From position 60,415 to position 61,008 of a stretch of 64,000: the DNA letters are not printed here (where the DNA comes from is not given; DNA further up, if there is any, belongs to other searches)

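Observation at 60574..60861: CysO-like ubiquitin-fold carrier ends GGG-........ instead of a free Gly-Gly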

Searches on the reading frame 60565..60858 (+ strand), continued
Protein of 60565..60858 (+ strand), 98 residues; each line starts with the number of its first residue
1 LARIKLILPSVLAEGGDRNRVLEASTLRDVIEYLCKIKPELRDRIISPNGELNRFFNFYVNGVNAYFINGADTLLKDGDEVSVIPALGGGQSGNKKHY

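Call 71: fold_search(model_id=the predicted structure, library=pdb)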
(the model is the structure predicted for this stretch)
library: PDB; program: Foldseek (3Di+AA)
matches with E <= 10: 519; with E <= 0.001: 22
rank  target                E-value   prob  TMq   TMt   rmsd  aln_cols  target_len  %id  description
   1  3dwg_C                2.0e-07  1.00  0.72  0.76   3.4        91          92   33  Crystal structure of a sulfur carrier protein complex found in the cysteine biosynthetic pathway of Mycobacterium tube (released 2008-09-23)
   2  2l52_MODEL_1_A        1.2e-06  1.00  0.72  0.71   3.1        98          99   28  Solution structure of the small archaeal modifier protein 1 (SAMP1) from Methanosarcina acetivorans (released 2011-02-09)
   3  3po0                  2.5e-06  1.00  0.66  0.72   2.9        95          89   22  Crystal structure of SAMP1 from Haloferax volcanii (released 2011-03-30)
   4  4n6e_B                2.7e-06  1.00  0.72  0.79   2.9        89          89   27  Crystal structure of Amycolatopsis orientalis BexX/CysO complex (released 2014-05-14)
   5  3dwm_A                3.7e-06  1.00  0.72  0.78   2.4        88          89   32  Crystal structure of Mycobacterium tuberculosis CysO, an antigen (released 2008-09-23)
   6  4hro_B                9.2e-06  1.00  0.63  0.69   2.6        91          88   22  Crystal structure of H. volcanii small archaeal modifier protein 1 (released 2013-10-30)
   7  4hro_A                2.1e-05  1.00  0.65  0.71   2.6        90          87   26  Crystal structure of H. volcanii small archaeal modifier protein 1 (released 2013-10-30)
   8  2m19_MODEL_1_A        2.6e-05  1.00  0.74  0.69   2.5        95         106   26  Solution structure of the Haloferax volcanii HVO 2177 protein (released 2013-08-07)
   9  1vjk                  7.8e-05  1.00  0.61  0.68   3.5        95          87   23  Putative molybdopterin converting factor, subunit 1 from Pyrococcus furiosus, Pfu-562899-001 (released 2004-08-10)
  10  1v8c_A                8.3e-05  1.00  0.70  0.44   2.0        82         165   21  Crystal Structure of MoaD related protein from Thermus thermophilus HB8 (released 2004-01-20)
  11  6jbz_B                9.5e-05  1.00  0.59  0.67   3.7        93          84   16  Structural analysis of molybdopterin synthases from two mycobacteria pathogens (released 2019-02-13)
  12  6yuc_G                1.1e-04  1.00  0.68  0.67   3.2       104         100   15  Crystal structure of Uba4-Urm1 from Chaetomium thermophilum (released 2020-07-22)
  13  7q5n_G                1.3e-04  1.00  0.68  0.66   3.5       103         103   14  Crystal structure of Chaetomium thermophilum Ahp1-Urm1 complex (released 2022-08-24)
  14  6jc0_A                2.2e-04  1.00  0.60  0.68   3.4        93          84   15  Structural analysis of molybdopterin synthases from two mycobacteria pathogens (released 2019-02-13)
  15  2ax5_MODEL_1_A        2.5e-04  1.00  0.68  0.68   3.1       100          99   19  Solution Structure of Urm1 from Saccharomyces Cerevisiae (released 2006-06-27)
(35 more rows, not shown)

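Call 72: list_cluster_members(proteins=[P0002, P0001, P0004, P0006])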
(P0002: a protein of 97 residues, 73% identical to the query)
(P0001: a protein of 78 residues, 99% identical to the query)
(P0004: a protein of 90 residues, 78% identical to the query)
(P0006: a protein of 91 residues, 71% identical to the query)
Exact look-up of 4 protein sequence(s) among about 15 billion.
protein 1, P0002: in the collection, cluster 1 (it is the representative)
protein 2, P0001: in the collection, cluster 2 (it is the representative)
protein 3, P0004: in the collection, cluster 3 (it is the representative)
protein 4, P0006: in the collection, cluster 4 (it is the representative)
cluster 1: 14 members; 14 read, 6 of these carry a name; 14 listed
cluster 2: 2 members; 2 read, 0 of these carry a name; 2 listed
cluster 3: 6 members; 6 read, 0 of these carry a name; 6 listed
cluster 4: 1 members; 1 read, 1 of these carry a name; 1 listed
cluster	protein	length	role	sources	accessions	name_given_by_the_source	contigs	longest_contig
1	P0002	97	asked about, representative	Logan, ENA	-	-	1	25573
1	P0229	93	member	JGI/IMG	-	molybdopterin converting factor small subunit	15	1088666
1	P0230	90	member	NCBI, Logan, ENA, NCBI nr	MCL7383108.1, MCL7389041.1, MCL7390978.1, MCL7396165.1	MAG: MoaD/ThiS family protein [Thaumarchaeota archaeon] | MoaD/ThiS family protein [Candidatus Geocrenenecus arthurdayi]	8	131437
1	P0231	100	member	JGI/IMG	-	molybdopterin synthase sulfur carrier subunit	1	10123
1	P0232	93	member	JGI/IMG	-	molybdopterin synthase sulfur carrier subunit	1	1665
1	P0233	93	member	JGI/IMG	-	molybdopterin synthase sulfur carrier subunit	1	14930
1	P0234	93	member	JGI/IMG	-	molybdopterin converting factor small subunit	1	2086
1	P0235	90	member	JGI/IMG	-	-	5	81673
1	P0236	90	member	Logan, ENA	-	-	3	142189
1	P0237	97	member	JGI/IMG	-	-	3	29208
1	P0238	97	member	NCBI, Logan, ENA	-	-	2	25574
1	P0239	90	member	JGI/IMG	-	-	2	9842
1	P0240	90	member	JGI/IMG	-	-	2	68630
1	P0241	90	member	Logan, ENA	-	-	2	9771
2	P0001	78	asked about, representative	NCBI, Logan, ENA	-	-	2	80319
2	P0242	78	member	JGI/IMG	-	-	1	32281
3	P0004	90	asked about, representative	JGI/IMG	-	-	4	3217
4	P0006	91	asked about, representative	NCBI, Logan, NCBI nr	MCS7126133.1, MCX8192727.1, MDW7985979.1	MAG: MoaD/ThiS family protein [Aigarchaeota archaeon] | MoaD/ThiS family protein [Aigarchaeota archaeon]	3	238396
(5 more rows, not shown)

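Call 74: find_encoding_contigs(protein=P0236, flank=3000, max_places=2)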
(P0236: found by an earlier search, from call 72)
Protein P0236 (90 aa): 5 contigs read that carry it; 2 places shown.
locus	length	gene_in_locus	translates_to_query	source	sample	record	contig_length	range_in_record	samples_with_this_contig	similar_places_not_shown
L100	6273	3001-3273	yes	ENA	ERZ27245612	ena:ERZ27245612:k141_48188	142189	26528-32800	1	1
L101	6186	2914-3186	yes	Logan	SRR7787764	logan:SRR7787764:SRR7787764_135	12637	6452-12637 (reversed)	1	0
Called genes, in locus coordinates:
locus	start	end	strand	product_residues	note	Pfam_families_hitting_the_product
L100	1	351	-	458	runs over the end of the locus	PF03460:NIR_SIR_ferr, PF01077:NIR_SIR, PF03460:NIR_SIR_ferr, PF01077:NIR_SIR (weak)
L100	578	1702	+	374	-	PF00291:PALP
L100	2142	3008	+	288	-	PF00291:PALP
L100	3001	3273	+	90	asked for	PF02597:ThiS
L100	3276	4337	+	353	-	PF00899:ThiF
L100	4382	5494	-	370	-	-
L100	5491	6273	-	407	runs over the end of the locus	PF01555:N6_N4_Mtase (weak), PF01170:UPF0020 (faint), PF01555:N6_N4_Mtase (weak)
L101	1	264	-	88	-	?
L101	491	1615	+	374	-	PF00291:PALP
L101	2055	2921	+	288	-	PF00291:PALP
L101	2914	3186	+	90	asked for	PF02597:ThiS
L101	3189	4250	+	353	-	PF00899:ThiF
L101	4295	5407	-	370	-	-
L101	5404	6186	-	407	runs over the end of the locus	PF01555:N6_N4_Mtase (weak), PF01170:UPF0020 (faint), PF01555:N6_N4_Mtase (weak)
